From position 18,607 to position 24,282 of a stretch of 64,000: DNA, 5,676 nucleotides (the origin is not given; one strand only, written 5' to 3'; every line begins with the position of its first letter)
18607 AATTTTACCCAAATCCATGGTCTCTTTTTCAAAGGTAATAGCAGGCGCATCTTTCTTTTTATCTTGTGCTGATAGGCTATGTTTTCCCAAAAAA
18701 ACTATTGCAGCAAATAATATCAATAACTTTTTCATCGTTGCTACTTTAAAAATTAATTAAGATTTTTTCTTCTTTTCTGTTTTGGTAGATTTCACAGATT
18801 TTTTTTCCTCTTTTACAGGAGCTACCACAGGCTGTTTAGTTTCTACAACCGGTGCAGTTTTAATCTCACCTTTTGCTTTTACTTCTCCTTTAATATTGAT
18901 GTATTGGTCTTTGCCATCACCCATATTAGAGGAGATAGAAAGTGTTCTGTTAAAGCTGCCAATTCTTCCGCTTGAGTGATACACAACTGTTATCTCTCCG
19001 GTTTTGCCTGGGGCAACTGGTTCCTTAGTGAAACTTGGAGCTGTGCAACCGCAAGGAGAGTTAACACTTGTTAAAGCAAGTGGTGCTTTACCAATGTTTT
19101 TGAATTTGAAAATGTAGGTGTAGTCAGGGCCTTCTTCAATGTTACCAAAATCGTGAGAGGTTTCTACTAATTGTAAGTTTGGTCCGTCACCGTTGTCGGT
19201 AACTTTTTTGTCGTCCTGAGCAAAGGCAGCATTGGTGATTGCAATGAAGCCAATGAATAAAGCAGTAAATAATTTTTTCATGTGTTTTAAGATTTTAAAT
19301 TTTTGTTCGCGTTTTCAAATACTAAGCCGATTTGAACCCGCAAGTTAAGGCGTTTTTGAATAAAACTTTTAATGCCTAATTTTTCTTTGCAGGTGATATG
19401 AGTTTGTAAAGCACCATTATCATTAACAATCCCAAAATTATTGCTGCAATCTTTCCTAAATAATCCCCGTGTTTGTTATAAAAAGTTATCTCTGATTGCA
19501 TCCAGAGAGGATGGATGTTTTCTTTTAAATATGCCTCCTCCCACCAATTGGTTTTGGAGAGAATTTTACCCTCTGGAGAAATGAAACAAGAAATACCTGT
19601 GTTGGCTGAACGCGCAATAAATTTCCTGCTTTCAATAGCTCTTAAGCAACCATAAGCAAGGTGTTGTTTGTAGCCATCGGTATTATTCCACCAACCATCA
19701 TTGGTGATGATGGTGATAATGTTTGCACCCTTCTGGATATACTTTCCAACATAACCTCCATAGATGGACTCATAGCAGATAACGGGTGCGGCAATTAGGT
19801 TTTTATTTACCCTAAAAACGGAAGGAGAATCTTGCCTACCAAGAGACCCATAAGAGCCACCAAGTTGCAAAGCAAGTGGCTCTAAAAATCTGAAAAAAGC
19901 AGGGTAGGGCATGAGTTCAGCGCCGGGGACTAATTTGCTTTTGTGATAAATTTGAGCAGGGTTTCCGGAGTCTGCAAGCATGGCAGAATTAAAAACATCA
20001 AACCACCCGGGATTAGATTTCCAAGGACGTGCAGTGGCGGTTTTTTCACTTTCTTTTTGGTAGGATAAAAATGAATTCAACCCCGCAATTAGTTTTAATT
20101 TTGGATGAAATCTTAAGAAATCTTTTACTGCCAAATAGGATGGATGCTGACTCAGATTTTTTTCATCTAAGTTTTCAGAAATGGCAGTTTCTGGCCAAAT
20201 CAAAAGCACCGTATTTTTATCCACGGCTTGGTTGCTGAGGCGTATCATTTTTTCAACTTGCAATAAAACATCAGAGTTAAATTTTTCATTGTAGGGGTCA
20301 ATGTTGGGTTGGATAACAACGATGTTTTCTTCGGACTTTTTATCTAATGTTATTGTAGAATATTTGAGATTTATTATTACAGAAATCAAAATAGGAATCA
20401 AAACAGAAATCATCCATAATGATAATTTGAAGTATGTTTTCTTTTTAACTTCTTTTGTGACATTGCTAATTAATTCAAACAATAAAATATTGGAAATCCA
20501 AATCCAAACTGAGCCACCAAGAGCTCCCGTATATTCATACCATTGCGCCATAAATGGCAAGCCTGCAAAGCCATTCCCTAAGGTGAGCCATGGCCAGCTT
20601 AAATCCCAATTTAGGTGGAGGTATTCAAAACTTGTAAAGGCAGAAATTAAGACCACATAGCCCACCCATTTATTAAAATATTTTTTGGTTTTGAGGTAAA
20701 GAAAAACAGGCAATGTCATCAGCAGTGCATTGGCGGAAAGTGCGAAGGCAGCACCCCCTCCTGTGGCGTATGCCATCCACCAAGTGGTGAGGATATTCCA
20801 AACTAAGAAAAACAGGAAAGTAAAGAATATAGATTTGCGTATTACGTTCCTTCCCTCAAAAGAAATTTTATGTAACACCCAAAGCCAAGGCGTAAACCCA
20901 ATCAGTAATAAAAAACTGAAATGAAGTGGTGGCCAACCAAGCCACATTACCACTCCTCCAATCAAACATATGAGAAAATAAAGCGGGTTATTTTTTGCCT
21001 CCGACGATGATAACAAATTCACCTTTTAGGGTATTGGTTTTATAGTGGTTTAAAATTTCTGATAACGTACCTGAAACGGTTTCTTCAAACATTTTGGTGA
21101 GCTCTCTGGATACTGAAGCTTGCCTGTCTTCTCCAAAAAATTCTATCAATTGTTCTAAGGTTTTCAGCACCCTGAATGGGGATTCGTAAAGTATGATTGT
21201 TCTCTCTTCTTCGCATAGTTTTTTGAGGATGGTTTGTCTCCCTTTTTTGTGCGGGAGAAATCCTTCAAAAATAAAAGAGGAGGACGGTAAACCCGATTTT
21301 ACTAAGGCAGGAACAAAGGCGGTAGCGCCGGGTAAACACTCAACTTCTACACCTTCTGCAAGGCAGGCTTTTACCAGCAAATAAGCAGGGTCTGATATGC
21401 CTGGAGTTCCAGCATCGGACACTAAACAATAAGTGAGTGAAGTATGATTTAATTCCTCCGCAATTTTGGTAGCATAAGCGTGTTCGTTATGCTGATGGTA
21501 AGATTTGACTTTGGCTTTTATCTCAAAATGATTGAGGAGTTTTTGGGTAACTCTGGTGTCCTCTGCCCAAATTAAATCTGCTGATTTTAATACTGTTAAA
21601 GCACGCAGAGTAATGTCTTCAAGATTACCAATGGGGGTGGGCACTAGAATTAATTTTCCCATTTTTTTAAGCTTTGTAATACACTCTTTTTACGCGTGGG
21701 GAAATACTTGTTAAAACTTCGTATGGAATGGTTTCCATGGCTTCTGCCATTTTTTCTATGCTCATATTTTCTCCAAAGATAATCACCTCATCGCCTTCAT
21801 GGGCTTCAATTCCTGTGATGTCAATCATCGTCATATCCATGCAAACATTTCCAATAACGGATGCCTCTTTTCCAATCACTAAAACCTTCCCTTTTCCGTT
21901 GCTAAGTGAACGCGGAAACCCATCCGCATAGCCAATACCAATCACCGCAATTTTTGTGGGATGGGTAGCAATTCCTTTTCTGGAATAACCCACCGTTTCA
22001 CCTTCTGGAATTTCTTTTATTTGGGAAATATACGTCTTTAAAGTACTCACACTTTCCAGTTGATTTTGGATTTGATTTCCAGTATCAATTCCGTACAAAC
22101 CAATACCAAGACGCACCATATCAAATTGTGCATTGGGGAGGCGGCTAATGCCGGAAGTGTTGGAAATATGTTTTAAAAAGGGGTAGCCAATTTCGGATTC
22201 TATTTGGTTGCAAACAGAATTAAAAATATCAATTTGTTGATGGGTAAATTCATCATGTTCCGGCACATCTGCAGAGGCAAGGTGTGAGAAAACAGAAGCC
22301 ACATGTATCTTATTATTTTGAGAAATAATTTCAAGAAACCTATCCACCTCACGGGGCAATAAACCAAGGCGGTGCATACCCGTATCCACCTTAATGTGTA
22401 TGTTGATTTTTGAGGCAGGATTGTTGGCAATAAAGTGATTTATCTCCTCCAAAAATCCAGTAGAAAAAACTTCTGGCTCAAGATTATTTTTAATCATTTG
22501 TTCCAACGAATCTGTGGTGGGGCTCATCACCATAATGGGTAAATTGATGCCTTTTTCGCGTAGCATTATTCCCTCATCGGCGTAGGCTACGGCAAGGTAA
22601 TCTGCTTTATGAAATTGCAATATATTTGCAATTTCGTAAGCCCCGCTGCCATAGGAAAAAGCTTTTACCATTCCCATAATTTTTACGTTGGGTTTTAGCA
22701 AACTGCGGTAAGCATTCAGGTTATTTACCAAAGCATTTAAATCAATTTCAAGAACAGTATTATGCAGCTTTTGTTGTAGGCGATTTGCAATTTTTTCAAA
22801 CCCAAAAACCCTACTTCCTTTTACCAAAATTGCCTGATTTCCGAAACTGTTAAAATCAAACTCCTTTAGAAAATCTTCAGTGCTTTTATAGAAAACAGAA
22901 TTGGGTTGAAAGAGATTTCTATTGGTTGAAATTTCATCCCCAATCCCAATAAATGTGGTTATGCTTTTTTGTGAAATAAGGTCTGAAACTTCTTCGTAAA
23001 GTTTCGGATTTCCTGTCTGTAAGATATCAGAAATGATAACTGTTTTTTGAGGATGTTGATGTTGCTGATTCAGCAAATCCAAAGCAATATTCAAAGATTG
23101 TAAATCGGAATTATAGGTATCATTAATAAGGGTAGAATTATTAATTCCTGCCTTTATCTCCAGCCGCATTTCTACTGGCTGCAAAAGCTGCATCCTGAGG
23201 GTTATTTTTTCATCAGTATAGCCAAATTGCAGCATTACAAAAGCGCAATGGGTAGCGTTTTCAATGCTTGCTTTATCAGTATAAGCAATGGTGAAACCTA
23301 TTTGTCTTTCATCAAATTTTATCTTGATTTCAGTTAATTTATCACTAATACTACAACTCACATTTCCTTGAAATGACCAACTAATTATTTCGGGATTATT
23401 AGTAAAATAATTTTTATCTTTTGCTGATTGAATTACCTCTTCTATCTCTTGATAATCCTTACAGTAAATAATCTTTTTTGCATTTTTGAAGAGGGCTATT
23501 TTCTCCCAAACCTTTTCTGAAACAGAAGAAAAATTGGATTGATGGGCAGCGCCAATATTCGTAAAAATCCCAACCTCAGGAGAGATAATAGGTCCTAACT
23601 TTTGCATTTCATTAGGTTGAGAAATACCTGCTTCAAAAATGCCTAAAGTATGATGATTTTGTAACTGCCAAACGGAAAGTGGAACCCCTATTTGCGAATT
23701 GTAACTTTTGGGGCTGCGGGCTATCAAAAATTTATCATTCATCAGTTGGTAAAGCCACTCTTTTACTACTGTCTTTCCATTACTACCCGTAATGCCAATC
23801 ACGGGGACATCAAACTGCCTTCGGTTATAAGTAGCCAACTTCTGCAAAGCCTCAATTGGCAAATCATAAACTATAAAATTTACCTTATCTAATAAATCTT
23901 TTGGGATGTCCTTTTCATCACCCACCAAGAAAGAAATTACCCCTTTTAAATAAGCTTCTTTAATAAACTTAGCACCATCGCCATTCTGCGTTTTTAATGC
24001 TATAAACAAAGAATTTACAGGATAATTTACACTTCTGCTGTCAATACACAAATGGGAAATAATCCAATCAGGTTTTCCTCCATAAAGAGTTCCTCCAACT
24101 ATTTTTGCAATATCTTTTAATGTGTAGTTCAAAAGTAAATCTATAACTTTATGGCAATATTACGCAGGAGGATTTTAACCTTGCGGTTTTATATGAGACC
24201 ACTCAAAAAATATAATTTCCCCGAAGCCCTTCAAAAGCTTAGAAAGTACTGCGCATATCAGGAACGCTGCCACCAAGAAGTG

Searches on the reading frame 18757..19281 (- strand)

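Call 108: search_protein_families(library=pfam, proteins=[window:18757-19281:-], max_evalue=0.001)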
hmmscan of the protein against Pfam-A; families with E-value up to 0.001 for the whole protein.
window:18757-19281:- (174 aa): 2 families
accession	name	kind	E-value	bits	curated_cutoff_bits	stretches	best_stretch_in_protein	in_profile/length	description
PF07610.17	DUF1573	-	9.7e-30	102.9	26.1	1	37-134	2-98/98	Protein of unknown function (DUF1573)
PF22544.2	HYDIN_VesB_CFA65-like_Ig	-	5.6e-15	55.8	25.5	1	34-133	1-100/100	HYDIN/CFA65/VesB-like, Ig-like domain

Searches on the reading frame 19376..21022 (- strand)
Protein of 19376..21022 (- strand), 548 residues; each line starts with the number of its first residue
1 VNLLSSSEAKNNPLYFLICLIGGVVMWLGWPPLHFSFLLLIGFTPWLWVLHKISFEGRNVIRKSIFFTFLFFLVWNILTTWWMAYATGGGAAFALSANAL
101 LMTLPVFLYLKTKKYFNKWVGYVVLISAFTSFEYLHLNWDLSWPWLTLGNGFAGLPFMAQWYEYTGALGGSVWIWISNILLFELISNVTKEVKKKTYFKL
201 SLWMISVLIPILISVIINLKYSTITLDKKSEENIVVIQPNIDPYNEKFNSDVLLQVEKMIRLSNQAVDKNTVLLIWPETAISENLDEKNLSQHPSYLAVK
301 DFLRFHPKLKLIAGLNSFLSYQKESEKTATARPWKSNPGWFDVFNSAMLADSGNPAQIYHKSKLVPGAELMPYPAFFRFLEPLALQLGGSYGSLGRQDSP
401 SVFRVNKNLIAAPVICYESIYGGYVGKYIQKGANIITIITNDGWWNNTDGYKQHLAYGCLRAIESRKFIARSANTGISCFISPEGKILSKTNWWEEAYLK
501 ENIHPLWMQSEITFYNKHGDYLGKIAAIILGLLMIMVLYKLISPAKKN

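Call 108: search_protein_families(library=pfam, proteins=[window:19376-21022:-], max_evalue=0.001)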
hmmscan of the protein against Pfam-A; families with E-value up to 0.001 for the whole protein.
window:19376-21022:- (548 aa): 2 families
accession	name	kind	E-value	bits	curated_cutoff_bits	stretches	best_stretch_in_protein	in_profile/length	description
PF00795.27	CN_hydrolase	-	6.7e-21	75.2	23.2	1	238-500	6-243/256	Carbon-nitrogen hydrolase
PF20154.4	LNT_N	-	3.8e-19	69.9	27.1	1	23-180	2-159/159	Apolipoprotein N-acyltransferase N-terminal domain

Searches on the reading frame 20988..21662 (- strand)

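Call 108: search_protein_families(library=pfam, proteins=[window:20988-21662:-], max_evalue=0.001)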
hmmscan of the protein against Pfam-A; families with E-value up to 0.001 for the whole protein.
window:20988-21662:- (224 aa): 1 family
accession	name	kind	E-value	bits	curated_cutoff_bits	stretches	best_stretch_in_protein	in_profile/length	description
PF00590.25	TP_methylase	-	1.1e-32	114.1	27.8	1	3-203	1-211/212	Tetrapyrrole (Corrin/Porphyrin) Methylases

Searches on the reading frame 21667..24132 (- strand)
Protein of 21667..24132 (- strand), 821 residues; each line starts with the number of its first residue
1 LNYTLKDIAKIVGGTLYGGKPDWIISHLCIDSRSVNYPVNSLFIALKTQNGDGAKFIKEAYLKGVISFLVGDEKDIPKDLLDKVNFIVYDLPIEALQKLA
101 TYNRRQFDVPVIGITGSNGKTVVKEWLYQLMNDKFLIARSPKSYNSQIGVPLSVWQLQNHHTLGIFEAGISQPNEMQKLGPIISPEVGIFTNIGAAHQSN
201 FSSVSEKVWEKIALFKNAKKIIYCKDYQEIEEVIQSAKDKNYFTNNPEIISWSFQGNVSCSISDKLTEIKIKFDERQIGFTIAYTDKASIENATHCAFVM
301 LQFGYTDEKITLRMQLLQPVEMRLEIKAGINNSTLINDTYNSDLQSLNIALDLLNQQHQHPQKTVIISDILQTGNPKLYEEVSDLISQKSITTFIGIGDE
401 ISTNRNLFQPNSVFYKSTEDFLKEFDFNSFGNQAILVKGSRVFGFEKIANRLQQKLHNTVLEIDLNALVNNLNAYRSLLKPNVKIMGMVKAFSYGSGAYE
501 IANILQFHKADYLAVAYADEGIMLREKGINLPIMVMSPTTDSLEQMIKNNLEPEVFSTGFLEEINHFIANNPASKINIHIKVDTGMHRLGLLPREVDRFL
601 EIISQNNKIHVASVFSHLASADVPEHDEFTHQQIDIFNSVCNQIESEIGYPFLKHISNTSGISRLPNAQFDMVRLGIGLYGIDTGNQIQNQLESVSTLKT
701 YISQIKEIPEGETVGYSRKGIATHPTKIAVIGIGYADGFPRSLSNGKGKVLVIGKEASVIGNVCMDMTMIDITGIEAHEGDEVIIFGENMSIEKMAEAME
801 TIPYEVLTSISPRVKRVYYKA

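Call 108: search_protein_families(library=pfam, proteins=[window:21667-24132:-], max_evalue=0.001)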
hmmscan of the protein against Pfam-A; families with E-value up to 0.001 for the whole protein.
window:21667-24132:- (821 aa): 3 families
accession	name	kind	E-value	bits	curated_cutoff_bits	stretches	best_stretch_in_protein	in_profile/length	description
PF01168.26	Ala_racemase_N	-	4.3e-57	193.8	24.1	1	463-682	1-218/220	Alanine racemase, N-terminal domain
PF00842.27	Ala_racemase_C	-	3.7e-46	156.3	25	1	695-818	1-127/127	Alanine racemase, C-terminal domain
PF08245.18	Mur_ligase_M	-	1.5e-21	77.7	24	1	114-298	1-198/200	Mur ligase middle domain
